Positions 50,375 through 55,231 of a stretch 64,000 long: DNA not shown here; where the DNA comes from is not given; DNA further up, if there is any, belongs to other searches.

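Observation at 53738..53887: Internal twin-arginine signal placed after an odd number of helices, plus a possible internal GTG start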

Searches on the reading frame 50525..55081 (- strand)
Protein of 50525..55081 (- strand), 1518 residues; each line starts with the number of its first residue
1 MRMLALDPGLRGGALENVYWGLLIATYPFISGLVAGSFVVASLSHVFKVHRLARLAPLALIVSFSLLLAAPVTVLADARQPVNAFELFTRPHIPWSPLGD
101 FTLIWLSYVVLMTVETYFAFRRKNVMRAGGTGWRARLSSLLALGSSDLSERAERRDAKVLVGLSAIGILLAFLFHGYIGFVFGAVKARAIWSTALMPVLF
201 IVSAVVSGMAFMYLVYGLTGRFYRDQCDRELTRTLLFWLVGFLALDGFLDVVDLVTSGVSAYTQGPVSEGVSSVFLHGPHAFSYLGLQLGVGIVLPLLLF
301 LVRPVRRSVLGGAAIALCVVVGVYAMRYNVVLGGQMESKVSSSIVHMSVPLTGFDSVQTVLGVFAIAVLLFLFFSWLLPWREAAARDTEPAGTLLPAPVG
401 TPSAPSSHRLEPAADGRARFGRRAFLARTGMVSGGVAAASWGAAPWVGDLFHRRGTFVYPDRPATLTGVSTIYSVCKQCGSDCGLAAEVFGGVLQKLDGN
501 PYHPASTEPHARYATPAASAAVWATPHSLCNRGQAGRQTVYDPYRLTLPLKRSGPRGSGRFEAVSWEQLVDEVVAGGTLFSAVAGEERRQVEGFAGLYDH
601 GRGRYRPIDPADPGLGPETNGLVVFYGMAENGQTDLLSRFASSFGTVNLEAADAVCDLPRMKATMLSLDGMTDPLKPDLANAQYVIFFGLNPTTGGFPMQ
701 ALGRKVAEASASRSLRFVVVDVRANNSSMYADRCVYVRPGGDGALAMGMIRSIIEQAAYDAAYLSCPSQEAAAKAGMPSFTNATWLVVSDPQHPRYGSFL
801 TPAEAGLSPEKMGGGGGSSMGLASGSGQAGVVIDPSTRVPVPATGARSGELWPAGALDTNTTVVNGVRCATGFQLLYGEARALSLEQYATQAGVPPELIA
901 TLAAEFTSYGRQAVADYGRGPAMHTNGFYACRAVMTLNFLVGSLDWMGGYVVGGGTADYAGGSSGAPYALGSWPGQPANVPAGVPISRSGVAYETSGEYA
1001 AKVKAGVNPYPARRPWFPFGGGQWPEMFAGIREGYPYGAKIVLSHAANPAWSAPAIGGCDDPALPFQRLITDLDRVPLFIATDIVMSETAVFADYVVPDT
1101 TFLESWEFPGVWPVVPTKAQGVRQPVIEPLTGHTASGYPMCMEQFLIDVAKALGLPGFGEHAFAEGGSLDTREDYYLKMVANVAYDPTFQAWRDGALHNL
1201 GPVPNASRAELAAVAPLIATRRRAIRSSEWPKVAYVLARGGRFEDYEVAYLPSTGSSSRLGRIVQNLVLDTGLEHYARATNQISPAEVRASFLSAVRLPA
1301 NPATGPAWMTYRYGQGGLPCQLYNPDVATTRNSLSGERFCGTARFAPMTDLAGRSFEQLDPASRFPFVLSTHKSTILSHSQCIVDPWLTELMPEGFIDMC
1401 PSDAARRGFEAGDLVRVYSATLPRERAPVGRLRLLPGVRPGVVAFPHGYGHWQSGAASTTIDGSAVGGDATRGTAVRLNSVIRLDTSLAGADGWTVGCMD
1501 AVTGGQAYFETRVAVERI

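Call 4: search_protein_families(library=pfam, proteins=[window:50525-55081:-], max_evalue=0.01)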
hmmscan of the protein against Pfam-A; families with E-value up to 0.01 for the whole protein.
window:50525-55081:- (1518 aa): 4 families
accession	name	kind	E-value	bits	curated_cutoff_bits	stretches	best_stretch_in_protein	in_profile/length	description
PF03916.19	NrfD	-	1.2e-30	107.6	25.8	1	16-336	7-310/313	Polysulphide reductase, NrfD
PF00384.28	Molybdopterin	-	1.9e-18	67.1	24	1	617-1105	39-316/353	Molybdopterin oxidoreductase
PF01568.27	Molydop_binding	-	4.3e-11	43.3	26.8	1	1368-1457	2-83/110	Molydopterin dinucleotide binding domain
PF04879.21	Molybdop_Fe4S4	-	2.8e-06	27.7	22.7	1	471-542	3-55/55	Molybdopterin oxidoreductase Fe4S4 domain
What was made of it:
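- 53942..55081 (-): TtrC/NrfD-type membrane domain, aa 1-380, nine transmembrane helices. Pfam PF03916 107.6 bits (call 4).
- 50528..53719 (-): TtrA-like Mo-bisPGD catalytic domain, including the FS0 cysteine motif C476-x2-C479-x3-C483 (53633-53656). Pfam PF04879, PF00384 and PF01568 (call 4).
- On NrfD/PsrC family membrane anchors: 107.6 bits against 25.8 (call 4).
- Checked: Pfam finds NrfD at aa 16-336 (107.6 bits), Molybdop_Fe4S4 at 471-542, Molybdopterin at 617-1105 and Molydop_binding at 1368-1457 (call 4).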

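Call 5: search_protein_families(library=ncbifam, proteins=[window:50525-55081:-], max_evalue=0.01)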
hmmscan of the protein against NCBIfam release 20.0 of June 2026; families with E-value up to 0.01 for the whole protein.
window:50525-55081:- (1518 aa): 22 families
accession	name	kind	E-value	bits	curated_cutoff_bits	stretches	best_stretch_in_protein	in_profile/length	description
NF011567.1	PRK14991.1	equivalog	9.2e-177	589.7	1750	2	475-1250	77-820/1022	tetrathionate reductase subunit TtrA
NF012032.0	PRK15488.1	equivalog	6.8e-48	163.2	694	5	632-764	150-277/759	thiosulfate reductase PhsA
TIGR02166.1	dmsA_ynfE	subfamily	1.3e-33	116.1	777.7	4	470-572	43-131/794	DMSO/selenate family reductase complex A subunit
TIGR03479.1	DMSO_red_II_alp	subfamily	2.8e-27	95.2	984.75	2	638-764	182-303/913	molybdopterin-dependent oxidoreductase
TIGR01591.1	Fdh-alpha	equivalog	2.5e-23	82.1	666.25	3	631-764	103-234/672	formate dehydrogenase subunit alpha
NF011566.1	PRK14990.1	exception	4.6e-20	71.2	1600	3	468-574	55-148/814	dimethylsulfoxide reductase subunit A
NF041885.1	selenate_YnfE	exception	4.6e-19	67.7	1675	1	529-764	92-302/805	selenate/tellurate reductase subunit YnfE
NF041884.1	selenate_YnfF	exception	1.2e-17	63.1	1650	1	529-764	89-295/798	selenate/tellurate reductase subunit YnfF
NF041714.1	arsenate_red_ArrA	equivalog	1e-15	57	1600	1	1362-1470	707-820/848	arsenate respiratory reductase molybdopterin-containing subunit ArrA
NF041783.2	mnquin_red_QrcB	equivalog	7.9e-15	54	440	2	631-758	154-282/695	menaquinone reductase molybdopterin-binding-like subunit QrcB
TIGR01553.1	formate-DH-alph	equivalog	8.5e-15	53.6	814.2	2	638-764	177-300/1009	formate dehydrogenase-N subunit alpha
NF047855.1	AssmNtatRedNasC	equivalog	3.1e-14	52.2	1100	1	713-765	208-260/708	assimilatory nitrate reductase catalytic subunit NasC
NF041513.1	formate_DH_Act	exception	6.4e-12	44.1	1400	2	631-765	161-292/1067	formate dehydrogenase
NF045798.1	DsrP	equivalog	6.7e-09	35.6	350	2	158-222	148-212/346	sulfate reduction electron transfer complex DsrMKJOP subunit DsrP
NF041323.1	Nitr_red_NasA_Halo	equivalog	2e-06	26.6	1000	1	642-765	112-233/673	assimilatory nitrate reductase NasA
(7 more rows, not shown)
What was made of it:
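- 50528..53719 (-): NCBIfam TtrA 589.7 bits, below the equivalog cutoff of 1750 (call 5).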

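Call 6: find_homologous_proteins(query=window:50525-55081:-, max_evalue=1e-10)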
Query window:50525-55081:- (1518 aa): 23 proteins with E <= 1e-10 among 8000 candidates.
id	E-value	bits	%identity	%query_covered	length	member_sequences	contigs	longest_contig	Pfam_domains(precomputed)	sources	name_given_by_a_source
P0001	0.0e+0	3464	100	100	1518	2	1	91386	PF00384.28,PF01568.28,PF03916.20,PF04879.22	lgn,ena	-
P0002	0.0e+0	2058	81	72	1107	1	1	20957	PF00384.28,PF01568.28,PF04879.22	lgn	-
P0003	0.0e+0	1803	69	73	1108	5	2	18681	PF00384.28,PF01568.28,PF04879.22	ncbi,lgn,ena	-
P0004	0.0e+0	1800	69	73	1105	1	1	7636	PF00384.28,PF01568.28,PF04879.22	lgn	-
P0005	0.0e+0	1788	70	73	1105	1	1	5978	PF00384.28,PF01568.28,PF04879.22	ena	-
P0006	0.0e+0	1770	68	72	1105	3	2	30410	PF00384.28,PF01568.28,PF04879.22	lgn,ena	-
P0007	0.0e+0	1770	70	72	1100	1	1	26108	PF00384.28,PF01568.28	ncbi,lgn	-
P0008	0.0e+0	1735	68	72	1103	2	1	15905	PF00384.28,PF01568.28,PF04879.22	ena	-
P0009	0.0e+0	1615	63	71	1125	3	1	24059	PF00384.28,PF01568.28,PF04879.22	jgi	jgi:tetrathionate reductase subunit A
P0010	0.0e+0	1600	62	74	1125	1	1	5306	PF00384.28,PF01568.28,PF04879.22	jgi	jgi:tetrathionate reductase subunit A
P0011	0.0e+0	1552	61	72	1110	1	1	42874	PF00384.28,PF01568.28,PF04879.22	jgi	jgi:tetrathionate reductase subunit A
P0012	0.0e+0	1398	56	73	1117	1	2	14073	PF00384.28,PF01568.28,PF04879.22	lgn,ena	-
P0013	0.0e+0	1365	56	73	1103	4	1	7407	PF00384.28,PF01568.28,PF04879.22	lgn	-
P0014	0.0e+0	1330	54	72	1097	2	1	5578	PF00384.28,PF01568.28,PF04879.22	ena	-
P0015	0.0e+0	1328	55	72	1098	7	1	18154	PF00384.28,PF01568.28,PF04879.22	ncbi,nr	ncbi:MAG: molybdopterin-dependent oxidoreductase [Firmicutes bacterium]|nr:molybdopterin-dependent o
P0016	0.0e+0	1306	53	72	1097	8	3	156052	PF00384.28,PF01568.28,PF04879.22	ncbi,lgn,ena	-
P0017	0.0e+0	1303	54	72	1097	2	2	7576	PF00384.28,PF01568.28,PF04879.22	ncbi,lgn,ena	-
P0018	0.0e+0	1301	54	72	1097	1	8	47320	PF00384.28,PF01568.28,PF04879.22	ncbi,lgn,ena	-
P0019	0.0e+0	1300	53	73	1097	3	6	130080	PF00384.28,PF01568.28,PF04879.22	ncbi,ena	-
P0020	0.0e+0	1294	54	71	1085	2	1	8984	PF00384.28,PF01568.28,PF04879.22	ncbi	-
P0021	0.0e+0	1294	55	73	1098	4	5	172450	PF00384.28,PF01568.28,PF04879.22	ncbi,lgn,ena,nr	ncbi:MAG: molybdopterin-dependent oxidoreductase [Thermaerobacter sp.]|nr:molybdopterin-dependent ox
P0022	0.0e+0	1113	50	72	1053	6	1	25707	PF00384.28,PF01568.28,PF04879.22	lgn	-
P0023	1.4e-16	77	26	19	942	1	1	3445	PF00384.28,PF01568.28,PF04879.22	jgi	jgi:anaerobic selenocysteine-containing dehydrogenase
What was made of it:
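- Tried and rejected: It returned the same hits as the single-sequence search (call 6) and added nothing.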

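Call 8: find_encoding_contigs(protein=P0002, flank=6000, max_places=3)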
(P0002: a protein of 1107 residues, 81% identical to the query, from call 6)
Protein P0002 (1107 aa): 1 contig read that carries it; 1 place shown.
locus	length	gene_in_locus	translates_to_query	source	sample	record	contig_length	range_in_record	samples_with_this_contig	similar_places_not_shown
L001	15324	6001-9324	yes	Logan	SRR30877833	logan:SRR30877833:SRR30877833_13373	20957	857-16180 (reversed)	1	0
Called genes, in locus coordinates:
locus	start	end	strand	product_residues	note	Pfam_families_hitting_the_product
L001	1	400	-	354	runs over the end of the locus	PF00532:Peripla_BP_1, PF13407:Peripla_BP_4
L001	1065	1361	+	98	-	-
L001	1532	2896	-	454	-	PF07730:HisKA_3, PF02518:HATPase_c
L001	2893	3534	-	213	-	PF00072:Response_reg, PF00196:GerE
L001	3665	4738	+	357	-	PF12797:Fer4_2 (weak), PF12838:Fer4_7 (weak), PF13247:Fer4_11, PF12838:Fer4_7 (weak), PF00037:Fer4, PF12797:Fer4_2 (weak), PF12837:Fer4_6 (weak), PF13237:Fer4_10 (weak), +3 more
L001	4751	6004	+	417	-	PF03916:NrfD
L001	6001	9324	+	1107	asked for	PF04879:Molybdop_Fe4S4 (weak), PF00384:Molybdopterin, PF01568:Molydop_binding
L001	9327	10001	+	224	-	PF02613:Nitrate_red_del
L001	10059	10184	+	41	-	-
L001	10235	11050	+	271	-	-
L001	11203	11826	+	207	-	-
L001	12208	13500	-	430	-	PF01566:Nramp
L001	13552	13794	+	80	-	-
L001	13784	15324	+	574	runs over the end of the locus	PF20254:DMFA2_C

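Call 9: find_encoding_contigs(protein=P0003, flank=6000, max_places=3)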
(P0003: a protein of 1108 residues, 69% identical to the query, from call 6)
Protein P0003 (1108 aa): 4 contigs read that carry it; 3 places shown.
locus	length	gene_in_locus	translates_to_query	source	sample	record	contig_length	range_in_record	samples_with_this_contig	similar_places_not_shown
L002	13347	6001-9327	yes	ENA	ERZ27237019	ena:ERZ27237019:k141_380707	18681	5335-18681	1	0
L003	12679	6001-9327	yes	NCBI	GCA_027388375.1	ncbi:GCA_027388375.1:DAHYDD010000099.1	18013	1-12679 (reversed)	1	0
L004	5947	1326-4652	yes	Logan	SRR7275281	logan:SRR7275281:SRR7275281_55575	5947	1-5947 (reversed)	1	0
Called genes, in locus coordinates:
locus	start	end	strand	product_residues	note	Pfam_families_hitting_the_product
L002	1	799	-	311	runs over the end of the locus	-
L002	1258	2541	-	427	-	PF00672:HAMP, PF00512:HisKA, PF02518:HATPase_c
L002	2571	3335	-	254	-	PF00072:Response_reg, PF00486:Trans_reg_C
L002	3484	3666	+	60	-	-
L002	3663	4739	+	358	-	PF12838:Fer4_7 (faint), PF12797:Fer4_2 (weak), PF14697:Fer4_21 (faint), PF13237:Fer4_10 (weak), PF13247:Fer4_11, PF00037:Fer4, PF12797:Fer4_2 (weak), PF12837:Fer4_6 (weak), +2 more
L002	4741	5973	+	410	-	PF03916:NrfD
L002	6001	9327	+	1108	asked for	PF04879:Molybdop_Fe4S4 (faint), PF00384:Molybdopterin, PF01568:Molydop_binding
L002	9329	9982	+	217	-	PF02613:Nitrate_red_del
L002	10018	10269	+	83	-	-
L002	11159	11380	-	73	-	-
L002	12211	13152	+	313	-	PF02653:BPD_transp_2, PF17763:Asparaginase_C (weak)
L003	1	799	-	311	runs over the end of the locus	-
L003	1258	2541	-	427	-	PF00672:HAMP, PF00512:HisKA, PF02518:HATPase_c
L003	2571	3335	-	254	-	PF00072:Response_reg, PF00486:Trans_reg_C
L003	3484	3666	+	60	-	-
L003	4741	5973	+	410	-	PF03916:NrfD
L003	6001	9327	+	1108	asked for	PF04879:Molybdop_Fe4S4 (faint), PF00384:Molybdopterin, PF01568:Molydop_binding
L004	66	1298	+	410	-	PF03916:NrfD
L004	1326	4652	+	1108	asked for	PF04879:Molybdop_Fe4S4 (faint), PF00384:Molybdopterin, PF01568:Molydop_binding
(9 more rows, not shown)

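Call 23: find_encoding_contigs(protein=P0001, flank=3000, max_places=10)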
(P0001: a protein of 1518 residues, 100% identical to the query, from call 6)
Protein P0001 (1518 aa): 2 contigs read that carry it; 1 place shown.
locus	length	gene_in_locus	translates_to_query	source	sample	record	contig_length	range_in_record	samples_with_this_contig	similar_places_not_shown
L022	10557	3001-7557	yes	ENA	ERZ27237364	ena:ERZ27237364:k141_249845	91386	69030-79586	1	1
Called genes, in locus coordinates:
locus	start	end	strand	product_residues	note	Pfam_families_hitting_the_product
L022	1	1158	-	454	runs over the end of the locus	PF00989:PAS (weak), PF13188:PAS_8 (faint), PF07730:HisKA_3, PF02518:HATPase_c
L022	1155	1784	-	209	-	PF00072:Response_reg, PF08281:Sigma70_r4_2 (weak), PF00196:GerE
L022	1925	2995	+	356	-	PF12797:Fer4_2 (weak), PF12838:Fer4_7 (weak), PF13237:Fer4_10 (weak), PF13247:Fer4_11, PF12838:Fer4_7 (weak), PF00037:Fer4, PF12797:Fer4_2 (weak), PF12837:Fer4_6 (weak), +4 more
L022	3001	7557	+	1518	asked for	PF03916:NrfD, PF04879:Molybdop_Fe4S4 (weak), PF00384:Molybdopterin, PF01568:Molydop_binding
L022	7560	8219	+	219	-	PF02613:Nitrate_red_del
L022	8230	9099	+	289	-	PF11303:DUF3105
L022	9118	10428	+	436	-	PF01566:Nramp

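Call 24: list_cluster_members(proteins=[P0001])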
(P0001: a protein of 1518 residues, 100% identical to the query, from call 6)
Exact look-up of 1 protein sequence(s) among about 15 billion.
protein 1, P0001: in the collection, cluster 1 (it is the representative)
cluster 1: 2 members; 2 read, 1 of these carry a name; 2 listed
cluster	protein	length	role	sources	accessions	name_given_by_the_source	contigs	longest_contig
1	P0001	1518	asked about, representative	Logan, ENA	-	-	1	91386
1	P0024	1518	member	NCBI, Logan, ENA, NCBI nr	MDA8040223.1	MAG: polysulfide reductase NrfD [Actinomycetota bacterium] | polysulfide reductase NrfD [Actinomycetota bacterium]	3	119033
